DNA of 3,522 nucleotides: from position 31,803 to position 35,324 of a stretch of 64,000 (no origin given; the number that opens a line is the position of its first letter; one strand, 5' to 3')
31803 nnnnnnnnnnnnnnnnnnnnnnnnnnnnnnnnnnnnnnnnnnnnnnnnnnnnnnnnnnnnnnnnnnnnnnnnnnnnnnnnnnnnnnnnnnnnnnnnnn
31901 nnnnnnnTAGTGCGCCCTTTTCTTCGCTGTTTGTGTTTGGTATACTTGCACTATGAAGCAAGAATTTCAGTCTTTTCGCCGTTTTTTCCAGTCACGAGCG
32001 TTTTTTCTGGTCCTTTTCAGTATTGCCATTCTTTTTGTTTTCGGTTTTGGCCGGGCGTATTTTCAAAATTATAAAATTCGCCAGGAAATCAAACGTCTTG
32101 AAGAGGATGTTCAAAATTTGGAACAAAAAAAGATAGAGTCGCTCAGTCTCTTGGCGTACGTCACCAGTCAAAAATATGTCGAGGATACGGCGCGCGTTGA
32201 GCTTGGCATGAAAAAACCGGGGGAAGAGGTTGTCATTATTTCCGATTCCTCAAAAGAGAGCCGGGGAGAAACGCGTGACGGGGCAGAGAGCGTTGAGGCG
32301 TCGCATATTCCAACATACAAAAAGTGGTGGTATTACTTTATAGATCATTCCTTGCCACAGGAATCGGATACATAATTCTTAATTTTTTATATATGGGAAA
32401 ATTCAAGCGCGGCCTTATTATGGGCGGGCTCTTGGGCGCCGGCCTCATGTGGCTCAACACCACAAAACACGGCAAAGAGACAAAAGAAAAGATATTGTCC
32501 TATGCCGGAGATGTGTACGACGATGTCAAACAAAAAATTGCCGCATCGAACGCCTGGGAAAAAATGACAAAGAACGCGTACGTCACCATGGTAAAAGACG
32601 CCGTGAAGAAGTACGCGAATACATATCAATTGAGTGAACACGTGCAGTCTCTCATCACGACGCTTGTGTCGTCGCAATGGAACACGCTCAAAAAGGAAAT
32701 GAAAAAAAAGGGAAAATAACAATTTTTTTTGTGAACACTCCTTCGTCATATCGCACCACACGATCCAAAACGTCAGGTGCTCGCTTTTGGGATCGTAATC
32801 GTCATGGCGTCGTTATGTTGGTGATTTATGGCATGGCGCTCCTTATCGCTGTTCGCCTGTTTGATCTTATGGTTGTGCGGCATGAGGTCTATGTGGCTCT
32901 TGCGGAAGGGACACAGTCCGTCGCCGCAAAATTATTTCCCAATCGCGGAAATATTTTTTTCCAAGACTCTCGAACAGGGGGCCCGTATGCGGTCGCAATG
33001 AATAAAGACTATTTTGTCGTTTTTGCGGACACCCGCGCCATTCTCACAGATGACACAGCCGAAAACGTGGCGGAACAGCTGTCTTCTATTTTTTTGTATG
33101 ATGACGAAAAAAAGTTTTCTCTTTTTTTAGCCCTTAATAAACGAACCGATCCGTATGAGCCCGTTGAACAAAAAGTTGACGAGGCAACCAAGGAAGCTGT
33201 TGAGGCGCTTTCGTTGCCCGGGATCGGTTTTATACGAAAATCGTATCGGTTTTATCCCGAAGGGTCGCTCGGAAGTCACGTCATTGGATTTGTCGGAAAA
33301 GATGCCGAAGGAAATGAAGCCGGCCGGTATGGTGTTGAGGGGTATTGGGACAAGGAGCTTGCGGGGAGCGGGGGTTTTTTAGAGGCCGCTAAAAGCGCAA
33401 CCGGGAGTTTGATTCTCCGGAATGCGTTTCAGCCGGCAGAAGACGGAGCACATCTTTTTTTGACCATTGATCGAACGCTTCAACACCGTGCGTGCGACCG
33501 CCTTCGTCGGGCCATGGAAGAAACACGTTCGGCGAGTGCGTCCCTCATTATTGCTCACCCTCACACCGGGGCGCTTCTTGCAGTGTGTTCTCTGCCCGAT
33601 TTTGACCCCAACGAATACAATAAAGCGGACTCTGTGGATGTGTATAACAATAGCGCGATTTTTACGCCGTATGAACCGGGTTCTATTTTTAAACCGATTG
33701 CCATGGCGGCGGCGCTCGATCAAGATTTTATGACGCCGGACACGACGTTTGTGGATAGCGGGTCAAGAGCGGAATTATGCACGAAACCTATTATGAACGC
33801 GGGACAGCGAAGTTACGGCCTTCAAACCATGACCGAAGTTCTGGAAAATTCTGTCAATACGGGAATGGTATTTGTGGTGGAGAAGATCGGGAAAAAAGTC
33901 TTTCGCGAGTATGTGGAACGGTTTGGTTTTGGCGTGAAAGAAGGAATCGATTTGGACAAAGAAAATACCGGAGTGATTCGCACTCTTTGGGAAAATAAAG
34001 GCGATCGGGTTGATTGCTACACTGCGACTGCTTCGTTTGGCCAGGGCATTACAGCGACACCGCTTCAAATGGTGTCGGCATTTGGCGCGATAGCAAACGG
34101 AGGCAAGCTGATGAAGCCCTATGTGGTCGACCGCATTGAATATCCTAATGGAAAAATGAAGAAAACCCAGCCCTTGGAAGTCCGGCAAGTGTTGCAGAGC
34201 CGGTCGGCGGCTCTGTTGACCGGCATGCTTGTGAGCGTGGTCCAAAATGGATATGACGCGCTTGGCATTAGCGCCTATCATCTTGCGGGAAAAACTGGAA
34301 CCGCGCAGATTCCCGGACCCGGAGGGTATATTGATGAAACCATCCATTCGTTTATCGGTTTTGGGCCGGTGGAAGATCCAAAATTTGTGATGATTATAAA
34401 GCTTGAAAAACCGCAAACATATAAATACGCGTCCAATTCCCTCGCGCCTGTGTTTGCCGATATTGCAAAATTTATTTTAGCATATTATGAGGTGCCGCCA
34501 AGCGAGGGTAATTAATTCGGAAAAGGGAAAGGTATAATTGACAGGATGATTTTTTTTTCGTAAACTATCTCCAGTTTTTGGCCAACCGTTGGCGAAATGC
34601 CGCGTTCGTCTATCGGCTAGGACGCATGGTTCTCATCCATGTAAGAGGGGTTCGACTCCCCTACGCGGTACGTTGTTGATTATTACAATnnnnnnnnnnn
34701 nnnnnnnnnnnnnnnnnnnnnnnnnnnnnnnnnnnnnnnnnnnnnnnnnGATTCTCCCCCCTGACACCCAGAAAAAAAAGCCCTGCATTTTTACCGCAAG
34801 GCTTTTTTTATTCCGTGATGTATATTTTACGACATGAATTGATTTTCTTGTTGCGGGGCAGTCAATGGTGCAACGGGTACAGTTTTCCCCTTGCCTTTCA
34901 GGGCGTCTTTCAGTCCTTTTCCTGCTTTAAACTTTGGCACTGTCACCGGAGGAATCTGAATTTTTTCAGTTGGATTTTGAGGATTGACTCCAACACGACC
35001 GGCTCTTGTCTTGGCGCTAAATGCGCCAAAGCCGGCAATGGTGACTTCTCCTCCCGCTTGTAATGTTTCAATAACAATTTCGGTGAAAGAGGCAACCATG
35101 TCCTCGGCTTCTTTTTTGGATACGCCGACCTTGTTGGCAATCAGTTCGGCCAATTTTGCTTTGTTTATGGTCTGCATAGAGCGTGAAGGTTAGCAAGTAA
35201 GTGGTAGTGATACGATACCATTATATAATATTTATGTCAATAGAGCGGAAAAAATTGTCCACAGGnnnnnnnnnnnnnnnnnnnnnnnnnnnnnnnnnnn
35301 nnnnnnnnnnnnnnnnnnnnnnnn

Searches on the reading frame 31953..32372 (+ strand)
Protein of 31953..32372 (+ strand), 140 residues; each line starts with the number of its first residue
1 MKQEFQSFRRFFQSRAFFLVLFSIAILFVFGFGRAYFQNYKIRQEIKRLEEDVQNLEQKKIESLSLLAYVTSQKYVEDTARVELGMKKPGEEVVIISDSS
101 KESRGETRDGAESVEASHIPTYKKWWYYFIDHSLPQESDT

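Call 11: search_protein_families(library=pfam, proteins=[window:31953-32372:+], max_evalue=0.001)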
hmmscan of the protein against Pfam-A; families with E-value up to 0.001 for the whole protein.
window:31953-32372:+ (140 aa): 1 family
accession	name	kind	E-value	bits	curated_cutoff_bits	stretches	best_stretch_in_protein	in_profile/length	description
PF04977.20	DivIC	-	3.5e-12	46.4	28.9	1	21-98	1-79/80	Septum formation initiator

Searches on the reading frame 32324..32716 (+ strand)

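Call 11: search_protein_families(library=pfam, proteins=[window:32324-32716:+], max_evalue=0.001)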
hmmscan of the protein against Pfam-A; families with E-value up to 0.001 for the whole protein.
window:32324-32716:+ (131 aa): 1 family
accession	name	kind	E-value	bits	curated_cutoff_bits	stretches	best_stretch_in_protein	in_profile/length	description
PF12732.12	YtxH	-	5.4e-09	36.8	37.5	1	30-99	3-68/71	YtxH-like protein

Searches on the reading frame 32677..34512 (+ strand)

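Call 11: search_protein_families(library=pfam, proteins=[window:32677-34512:+], max_evalue=0.001)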
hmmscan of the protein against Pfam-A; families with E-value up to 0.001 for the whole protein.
window:32677-34512:+ (612 aa): 2 families
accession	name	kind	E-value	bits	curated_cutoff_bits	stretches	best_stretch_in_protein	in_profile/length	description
PF00905.27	Transpeptidase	-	3.6e-68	230.4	22.1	1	290-597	3-298/299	Penicillin binding protein transpeptidase domain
PF03717.20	PBP_dimer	-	7.1e-13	49.8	24.4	1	88-246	4-176/180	Penicillin-binding Protein dimerisation domain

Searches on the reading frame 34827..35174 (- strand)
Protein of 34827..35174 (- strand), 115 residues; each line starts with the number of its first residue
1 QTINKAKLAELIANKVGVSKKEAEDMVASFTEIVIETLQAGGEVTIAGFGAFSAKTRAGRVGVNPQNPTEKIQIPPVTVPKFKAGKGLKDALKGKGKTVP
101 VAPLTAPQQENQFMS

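Call 11: search_protein_families(library=pfam, proteins=[window:34827-35174:-], max_evalue=0.001)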
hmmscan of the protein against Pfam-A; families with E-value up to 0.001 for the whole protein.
window:34827-35174:- (115 aa): 3 families
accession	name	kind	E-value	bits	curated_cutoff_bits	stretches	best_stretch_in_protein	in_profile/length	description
PF00216.26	Bac_DNA_binding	-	2.1e-26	92.4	22.4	1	4-92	2-89/90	Bacterial DNA-binding protein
PF18291.6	HU-HIG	-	1.3e-06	28.9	26.2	1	1-95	30-121/125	HU domain fused to wHTH, Ig, or Glycine-rich motif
PF18175.6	HU-CCDC81_bac_2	-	1.8e-05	25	35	1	8-55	3-50/70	CCDC81-like prokaryotic HU domain 2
